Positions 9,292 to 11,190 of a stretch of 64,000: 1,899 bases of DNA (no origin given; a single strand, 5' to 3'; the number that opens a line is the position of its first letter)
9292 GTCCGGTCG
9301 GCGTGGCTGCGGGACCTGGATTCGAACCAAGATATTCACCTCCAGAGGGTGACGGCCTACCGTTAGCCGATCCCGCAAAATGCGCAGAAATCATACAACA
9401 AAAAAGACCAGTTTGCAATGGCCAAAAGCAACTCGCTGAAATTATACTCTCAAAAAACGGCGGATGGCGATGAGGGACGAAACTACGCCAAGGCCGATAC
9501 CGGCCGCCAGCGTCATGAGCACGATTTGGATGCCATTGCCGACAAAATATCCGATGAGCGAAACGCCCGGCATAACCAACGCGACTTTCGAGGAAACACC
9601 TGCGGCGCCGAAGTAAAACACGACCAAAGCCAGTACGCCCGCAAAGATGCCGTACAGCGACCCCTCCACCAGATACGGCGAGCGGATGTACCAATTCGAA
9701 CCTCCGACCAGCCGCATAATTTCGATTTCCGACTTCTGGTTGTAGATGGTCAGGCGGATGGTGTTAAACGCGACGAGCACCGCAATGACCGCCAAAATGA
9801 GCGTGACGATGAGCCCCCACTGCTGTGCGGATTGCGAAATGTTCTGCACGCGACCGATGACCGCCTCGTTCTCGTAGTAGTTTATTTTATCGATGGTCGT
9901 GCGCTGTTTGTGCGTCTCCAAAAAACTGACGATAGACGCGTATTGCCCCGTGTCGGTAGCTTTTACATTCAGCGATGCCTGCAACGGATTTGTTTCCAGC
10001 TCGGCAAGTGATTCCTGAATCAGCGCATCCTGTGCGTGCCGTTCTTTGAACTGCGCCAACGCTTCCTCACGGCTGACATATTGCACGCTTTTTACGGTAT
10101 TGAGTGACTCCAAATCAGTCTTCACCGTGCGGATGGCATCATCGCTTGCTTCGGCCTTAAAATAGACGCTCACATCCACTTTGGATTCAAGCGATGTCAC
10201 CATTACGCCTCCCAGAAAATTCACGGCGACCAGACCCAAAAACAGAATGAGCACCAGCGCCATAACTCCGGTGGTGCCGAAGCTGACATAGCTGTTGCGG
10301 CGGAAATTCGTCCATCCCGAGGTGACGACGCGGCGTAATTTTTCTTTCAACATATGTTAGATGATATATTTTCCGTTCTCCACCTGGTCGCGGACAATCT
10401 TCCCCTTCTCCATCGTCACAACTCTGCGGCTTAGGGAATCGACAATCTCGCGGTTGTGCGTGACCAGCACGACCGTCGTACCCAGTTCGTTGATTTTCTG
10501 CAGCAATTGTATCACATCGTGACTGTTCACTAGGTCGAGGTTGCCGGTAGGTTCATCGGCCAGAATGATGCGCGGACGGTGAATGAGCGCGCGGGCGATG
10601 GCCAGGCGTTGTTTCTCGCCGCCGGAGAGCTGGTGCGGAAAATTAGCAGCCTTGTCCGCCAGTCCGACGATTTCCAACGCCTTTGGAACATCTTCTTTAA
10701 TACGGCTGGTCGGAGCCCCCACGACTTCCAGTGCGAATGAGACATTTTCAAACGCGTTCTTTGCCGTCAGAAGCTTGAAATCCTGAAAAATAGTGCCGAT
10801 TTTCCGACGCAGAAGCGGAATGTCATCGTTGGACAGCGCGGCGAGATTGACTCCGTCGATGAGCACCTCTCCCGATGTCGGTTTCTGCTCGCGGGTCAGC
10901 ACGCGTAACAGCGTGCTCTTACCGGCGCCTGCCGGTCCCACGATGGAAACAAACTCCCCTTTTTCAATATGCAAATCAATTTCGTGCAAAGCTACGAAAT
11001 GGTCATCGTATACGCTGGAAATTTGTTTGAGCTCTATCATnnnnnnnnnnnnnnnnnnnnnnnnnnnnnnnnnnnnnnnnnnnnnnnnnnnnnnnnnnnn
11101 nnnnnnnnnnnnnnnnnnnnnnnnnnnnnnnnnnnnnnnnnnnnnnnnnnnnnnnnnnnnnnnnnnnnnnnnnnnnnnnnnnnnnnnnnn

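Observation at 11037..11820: Release factor 2 lacks the entire N-terminal domain 1 and has no programmed-frameshift site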

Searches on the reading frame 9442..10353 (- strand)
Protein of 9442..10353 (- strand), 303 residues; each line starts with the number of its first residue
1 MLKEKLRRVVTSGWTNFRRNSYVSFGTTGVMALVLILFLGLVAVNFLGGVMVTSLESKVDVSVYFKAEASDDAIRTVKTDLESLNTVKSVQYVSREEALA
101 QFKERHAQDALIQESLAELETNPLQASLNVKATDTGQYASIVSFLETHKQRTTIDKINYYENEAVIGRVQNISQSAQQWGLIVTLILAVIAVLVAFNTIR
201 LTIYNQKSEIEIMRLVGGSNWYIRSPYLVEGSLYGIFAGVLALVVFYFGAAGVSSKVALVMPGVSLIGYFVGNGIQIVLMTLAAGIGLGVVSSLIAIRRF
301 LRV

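Call 3: search_protein_families(library=pfam, proteins=[window:9442-10353:-], max_evalue=0.01)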
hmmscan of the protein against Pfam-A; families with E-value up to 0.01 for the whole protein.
window:9442-10353:- (303 aa): 2 families
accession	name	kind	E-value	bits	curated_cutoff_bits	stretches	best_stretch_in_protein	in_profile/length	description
PF18075.7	FtsX_ECD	-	5.7e-18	65.7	23.5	1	59-147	1-89/96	FtsX extracellular domain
PF02687.27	FtsX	-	2.4e-10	41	25.5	1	182-302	2-117/120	FtsX-like permease C-terminal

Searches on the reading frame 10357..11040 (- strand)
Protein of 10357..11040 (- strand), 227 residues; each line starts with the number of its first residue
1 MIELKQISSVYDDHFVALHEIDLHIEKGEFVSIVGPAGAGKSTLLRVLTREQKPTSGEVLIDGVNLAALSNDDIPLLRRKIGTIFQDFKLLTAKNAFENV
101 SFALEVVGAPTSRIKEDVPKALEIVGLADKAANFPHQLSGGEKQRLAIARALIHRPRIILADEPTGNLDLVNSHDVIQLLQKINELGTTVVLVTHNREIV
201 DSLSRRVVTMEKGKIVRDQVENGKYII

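Call 3: search_protein_families(library=pfam, proteins=[window:10357-11040:-], max_evalue=0.01)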
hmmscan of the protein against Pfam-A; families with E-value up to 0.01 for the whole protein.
window:10357-11040:- (227 aa): 13 families
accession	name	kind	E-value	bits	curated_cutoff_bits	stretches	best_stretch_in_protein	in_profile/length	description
PF00005.33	ABC_tran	-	1.6e-36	126.3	25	1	18-165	1-136/137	ABC transporter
PF13304.12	AAA_21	-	3.2e-07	31.2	27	1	135-201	235-304/304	AAA domain, putative AbiEii toxin, Type IV TA system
PF02463.25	SMC_N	-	2.5e-06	27.5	40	1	19-207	16-209/220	RecF/RecN/SMC N terminal domain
PF13604.12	AAA_30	-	3.6e-06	27.3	27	1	29-195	19-124/191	AAA domain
PF13191.12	AAA_16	-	4.5e-05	24.5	32.6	1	27-103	23-97/167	AAA ATPase domain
PF03193.22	RsgA_GTPase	-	0.00011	22.5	30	1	20-58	99-136/174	RsgA GTPase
PF13555.12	AAA_29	-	0.0009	19.4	27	1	19-45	15-39/61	P-loop containing region of AAA domain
PF13401.12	AAA_22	-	0.0014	19.4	27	1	28-55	5-32/130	AAA domain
PF13481.12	AAA_25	-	0.0021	18.2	27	0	22-48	27-53/195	AAA domain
PF25199.1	nSTAND_NTPase5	-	0.0033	17.7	34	0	26-46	39-59/145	Novel STAND NTPase 5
PF01926.29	MMR_HSR1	-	0.0046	17.5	21.9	0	31-54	2-25/113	50S ribosome-binding GTPase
PF00931.28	NB-ARC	-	0.0053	16.5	23.5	0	28-52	18-42/248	NB-ARC domain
PF20720.3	nSTAND3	-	0.0081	16.3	27.2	0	24-51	13-40/155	Novel STAND NTPase 3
